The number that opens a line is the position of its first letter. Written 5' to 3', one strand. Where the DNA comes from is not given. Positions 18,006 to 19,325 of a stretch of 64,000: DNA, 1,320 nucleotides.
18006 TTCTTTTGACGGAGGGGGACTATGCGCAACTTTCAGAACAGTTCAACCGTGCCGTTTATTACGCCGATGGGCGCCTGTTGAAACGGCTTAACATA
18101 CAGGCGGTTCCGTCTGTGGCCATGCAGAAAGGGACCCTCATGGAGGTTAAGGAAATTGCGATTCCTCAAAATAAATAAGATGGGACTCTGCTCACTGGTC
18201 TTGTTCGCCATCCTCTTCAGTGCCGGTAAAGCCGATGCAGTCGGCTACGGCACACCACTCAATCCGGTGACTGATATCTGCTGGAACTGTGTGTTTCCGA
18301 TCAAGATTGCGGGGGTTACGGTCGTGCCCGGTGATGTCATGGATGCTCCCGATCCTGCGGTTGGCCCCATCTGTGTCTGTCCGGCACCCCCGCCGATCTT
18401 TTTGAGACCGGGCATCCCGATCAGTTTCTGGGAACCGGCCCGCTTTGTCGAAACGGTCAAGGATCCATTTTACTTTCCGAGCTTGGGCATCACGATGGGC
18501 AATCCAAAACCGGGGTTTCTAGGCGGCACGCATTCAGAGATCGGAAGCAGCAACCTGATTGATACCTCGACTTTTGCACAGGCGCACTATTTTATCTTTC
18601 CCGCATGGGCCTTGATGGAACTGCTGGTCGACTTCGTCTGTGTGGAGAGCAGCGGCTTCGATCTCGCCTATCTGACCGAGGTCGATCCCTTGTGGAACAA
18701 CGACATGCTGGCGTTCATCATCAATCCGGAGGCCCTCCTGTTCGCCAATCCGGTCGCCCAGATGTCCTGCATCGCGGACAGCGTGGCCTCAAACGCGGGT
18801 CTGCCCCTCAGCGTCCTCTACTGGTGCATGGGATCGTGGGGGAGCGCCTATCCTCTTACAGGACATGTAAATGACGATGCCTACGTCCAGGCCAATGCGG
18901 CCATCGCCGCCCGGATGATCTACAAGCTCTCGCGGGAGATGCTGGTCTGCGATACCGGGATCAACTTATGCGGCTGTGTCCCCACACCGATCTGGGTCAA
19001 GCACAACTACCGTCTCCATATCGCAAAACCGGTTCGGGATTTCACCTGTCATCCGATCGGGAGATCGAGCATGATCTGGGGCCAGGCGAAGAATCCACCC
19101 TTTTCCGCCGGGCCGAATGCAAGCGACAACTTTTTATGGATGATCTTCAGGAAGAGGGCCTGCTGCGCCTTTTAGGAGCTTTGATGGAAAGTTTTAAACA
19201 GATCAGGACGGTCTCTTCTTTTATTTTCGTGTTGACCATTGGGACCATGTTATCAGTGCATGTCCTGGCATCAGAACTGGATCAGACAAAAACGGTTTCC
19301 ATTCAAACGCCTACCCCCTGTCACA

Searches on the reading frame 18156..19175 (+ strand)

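Call 71: search_protein_families(library=pfam, proteins=[window:18156-19175:+], max_evalue=0.001)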
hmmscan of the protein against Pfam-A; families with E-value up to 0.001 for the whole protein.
window:18156-19175:+ (339 aa): 1 family
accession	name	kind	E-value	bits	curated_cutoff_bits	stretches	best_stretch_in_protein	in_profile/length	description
PF06834.16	TraU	-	9.3e-112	373.8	26.5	1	33-338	2-305/306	TraU protein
